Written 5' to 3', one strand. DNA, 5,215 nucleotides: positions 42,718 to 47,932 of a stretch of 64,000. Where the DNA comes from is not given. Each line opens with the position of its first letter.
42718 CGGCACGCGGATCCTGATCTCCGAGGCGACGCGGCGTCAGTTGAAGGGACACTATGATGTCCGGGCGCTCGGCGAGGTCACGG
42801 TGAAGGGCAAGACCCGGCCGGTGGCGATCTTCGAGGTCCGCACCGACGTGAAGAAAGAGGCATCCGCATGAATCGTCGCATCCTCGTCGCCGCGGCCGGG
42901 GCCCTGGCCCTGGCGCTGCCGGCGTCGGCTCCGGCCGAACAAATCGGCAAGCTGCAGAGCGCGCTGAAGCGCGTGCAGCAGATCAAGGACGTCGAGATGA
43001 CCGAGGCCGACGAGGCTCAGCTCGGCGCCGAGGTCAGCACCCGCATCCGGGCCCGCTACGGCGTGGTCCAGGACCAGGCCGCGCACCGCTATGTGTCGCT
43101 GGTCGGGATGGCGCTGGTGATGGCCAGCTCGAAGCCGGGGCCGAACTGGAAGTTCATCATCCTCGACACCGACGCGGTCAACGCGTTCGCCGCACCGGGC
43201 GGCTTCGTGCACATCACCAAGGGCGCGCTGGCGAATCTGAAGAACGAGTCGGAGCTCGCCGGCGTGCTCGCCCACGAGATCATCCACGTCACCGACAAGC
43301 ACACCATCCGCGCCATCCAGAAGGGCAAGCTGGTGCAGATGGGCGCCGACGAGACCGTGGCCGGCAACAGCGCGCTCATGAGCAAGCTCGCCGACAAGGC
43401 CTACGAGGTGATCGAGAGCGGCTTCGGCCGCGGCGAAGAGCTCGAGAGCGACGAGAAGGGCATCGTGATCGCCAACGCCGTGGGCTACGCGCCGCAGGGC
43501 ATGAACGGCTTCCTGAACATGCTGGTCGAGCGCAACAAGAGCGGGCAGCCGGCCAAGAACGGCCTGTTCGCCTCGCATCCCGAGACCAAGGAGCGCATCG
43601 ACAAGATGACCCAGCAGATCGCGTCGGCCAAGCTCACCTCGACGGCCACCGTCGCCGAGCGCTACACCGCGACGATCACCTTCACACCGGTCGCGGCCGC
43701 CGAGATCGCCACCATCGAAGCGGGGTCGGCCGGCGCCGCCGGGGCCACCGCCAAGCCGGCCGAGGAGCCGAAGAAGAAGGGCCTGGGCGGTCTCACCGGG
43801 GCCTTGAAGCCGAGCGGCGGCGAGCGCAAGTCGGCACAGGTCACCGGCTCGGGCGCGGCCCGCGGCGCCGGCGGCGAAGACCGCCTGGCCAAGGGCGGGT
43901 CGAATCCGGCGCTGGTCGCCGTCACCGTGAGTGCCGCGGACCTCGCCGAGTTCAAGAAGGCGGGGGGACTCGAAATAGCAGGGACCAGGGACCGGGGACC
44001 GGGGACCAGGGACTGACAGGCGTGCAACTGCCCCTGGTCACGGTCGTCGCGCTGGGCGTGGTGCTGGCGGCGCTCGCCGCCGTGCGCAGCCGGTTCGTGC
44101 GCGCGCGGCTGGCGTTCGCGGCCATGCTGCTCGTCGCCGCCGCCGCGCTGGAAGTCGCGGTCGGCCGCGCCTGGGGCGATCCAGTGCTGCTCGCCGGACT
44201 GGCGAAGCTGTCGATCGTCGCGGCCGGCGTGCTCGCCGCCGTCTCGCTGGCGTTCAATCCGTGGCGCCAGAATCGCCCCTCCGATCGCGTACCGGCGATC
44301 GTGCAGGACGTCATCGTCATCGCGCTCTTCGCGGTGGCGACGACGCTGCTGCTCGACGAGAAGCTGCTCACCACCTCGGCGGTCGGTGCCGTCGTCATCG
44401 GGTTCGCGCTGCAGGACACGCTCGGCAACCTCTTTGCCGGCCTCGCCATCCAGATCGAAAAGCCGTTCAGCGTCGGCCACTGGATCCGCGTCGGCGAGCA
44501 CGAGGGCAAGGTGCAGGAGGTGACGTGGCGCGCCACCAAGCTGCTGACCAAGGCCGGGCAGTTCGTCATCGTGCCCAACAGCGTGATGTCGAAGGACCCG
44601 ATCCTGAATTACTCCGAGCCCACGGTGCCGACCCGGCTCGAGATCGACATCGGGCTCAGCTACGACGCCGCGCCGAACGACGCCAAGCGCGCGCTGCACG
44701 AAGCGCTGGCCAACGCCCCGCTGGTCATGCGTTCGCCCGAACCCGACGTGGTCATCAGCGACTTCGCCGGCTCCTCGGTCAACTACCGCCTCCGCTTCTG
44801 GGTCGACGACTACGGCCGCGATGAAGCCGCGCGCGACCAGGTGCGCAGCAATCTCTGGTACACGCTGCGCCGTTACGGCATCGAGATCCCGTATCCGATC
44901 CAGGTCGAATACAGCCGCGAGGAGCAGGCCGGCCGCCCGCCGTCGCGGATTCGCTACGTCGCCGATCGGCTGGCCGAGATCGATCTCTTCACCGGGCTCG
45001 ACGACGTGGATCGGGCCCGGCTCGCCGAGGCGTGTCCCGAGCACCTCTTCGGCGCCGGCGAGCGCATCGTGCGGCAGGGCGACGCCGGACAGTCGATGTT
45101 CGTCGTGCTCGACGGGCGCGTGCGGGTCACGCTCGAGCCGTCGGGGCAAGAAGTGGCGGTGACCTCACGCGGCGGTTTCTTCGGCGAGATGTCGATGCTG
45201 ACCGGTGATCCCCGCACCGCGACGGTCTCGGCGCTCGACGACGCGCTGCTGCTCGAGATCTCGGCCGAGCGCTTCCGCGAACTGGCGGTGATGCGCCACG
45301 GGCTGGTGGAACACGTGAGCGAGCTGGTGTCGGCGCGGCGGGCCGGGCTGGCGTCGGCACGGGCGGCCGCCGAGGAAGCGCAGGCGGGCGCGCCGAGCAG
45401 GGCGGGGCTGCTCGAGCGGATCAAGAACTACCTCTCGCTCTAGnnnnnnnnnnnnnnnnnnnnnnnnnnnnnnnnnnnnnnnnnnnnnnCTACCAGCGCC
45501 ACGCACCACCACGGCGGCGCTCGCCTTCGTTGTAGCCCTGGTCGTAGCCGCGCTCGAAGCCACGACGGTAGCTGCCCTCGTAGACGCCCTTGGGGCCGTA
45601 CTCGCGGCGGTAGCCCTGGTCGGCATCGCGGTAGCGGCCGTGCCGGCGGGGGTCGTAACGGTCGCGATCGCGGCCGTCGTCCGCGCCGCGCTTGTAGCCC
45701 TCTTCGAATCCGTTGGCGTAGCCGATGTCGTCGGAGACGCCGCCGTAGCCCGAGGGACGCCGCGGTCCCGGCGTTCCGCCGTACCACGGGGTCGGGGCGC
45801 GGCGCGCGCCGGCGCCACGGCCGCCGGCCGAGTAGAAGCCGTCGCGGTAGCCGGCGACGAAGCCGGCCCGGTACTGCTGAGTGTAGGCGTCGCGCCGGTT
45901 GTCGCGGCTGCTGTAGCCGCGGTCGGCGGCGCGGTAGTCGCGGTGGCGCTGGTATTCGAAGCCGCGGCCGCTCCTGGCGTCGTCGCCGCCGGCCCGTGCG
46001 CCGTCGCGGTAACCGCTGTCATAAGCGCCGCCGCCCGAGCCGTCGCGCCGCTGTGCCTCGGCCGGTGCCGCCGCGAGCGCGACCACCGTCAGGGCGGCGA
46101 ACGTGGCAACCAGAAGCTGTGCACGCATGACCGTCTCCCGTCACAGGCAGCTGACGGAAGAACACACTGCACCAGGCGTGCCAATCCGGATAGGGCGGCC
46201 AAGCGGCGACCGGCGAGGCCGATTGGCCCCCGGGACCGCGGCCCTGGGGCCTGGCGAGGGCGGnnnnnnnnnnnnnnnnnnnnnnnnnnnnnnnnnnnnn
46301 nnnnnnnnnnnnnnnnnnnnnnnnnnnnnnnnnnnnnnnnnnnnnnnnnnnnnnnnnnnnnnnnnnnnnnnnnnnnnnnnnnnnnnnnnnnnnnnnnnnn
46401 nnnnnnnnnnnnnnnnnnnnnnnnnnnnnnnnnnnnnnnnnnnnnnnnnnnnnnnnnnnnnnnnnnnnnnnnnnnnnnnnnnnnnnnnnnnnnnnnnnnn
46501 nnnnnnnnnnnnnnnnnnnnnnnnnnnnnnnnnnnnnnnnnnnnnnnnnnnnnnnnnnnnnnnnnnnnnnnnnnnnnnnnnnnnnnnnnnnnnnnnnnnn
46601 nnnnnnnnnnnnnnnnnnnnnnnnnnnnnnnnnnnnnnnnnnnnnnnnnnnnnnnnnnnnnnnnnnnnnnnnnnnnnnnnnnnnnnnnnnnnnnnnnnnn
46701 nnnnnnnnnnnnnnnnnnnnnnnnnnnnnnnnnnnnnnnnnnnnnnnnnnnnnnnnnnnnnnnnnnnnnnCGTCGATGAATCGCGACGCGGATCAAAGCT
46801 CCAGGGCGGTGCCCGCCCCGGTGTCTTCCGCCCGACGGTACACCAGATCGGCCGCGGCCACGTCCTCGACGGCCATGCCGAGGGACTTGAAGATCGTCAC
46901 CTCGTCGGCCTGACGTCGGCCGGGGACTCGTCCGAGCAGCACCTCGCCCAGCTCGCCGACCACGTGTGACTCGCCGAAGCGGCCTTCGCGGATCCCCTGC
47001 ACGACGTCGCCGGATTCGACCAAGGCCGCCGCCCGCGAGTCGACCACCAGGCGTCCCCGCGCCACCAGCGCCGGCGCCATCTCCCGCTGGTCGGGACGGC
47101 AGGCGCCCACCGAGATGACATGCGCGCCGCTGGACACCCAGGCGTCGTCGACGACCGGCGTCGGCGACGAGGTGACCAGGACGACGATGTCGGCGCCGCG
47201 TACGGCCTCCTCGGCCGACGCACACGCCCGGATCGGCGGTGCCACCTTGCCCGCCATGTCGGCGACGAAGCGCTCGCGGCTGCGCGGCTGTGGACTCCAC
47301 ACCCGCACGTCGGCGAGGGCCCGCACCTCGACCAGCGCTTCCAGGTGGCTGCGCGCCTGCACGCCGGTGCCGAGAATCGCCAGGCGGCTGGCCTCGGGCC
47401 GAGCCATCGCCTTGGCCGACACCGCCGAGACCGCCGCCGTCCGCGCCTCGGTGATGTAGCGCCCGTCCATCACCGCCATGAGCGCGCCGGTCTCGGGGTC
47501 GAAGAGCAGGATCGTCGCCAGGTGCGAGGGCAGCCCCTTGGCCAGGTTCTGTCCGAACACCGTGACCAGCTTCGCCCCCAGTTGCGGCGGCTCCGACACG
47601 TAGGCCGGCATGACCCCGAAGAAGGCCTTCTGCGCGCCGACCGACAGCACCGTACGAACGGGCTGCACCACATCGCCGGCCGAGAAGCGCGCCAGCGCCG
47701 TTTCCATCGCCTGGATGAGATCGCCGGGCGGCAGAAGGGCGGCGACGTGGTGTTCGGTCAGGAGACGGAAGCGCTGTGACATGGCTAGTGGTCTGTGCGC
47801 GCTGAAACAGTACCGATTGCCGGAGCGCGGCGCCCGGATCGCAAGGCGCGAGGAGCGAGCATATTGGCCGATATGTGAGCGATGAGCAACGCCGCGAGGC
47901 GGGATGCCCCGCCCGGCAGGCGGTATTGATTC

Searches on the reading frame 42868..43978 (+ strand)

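Call 86: search_protein_families(library=pfam, proteins=[window:42868-43978:+])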
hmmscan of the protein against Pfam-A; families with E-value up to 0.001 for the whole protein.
window:42868-43978:+ (370 aa): 1 family
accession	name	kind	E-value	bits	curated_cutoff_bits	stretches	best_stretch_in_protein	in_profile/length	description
PF01435.24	Peptidase_M48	-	1.1e-23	84.4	20.3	1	77-248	8-183/186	Peptidase family M48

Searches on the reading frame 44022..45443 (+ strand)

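Call 86: search_protein_families(library=pfam, proteins=[window:44022-45443:+])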
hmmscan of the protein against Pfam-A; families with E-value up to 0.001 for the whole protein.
window:44022-45443:+ (473 aa): 3 families
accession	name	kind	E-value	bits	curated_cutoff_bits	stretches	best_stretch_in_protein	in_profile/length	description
PF00027.35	cNMP_binding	-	1.6e-22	79.7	27.5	1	343-421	4-85/89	Cyclic nucleotide-binding domain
PF00924.24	MS_channel_2nd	-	1.9e-19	69.9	20.2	1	132-198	1-67/68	Mechanosensitive ion channel, beta-domain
PF21082.3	MS_channel_3rd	-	2.8e-12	47.3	21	1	207-289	2-88/88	Mechanosensitive ion channel MscS, C-terminal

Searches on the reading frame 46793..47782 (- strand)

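Call 86: search_protein_families(library=pfam, proteins=[window:46793-47782:-])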
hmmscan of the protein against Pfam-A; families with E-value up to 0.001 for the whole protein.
window:46793-47782:- (329 aa): 2 families
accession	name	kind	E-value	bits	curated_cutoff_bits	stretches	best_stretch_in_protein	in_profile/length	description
PF02423.21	OCD_Mu_crystall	-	1.1e-88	297.7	24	1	9-321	7-313/314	Ornithine cyclodeaminase/mu-crystallin family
PF03807.23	F420_oxidored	-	7.7e-06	26.9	21.6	1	133-204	1-67/94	NADP oxidoreductase coenzyme F420-dependent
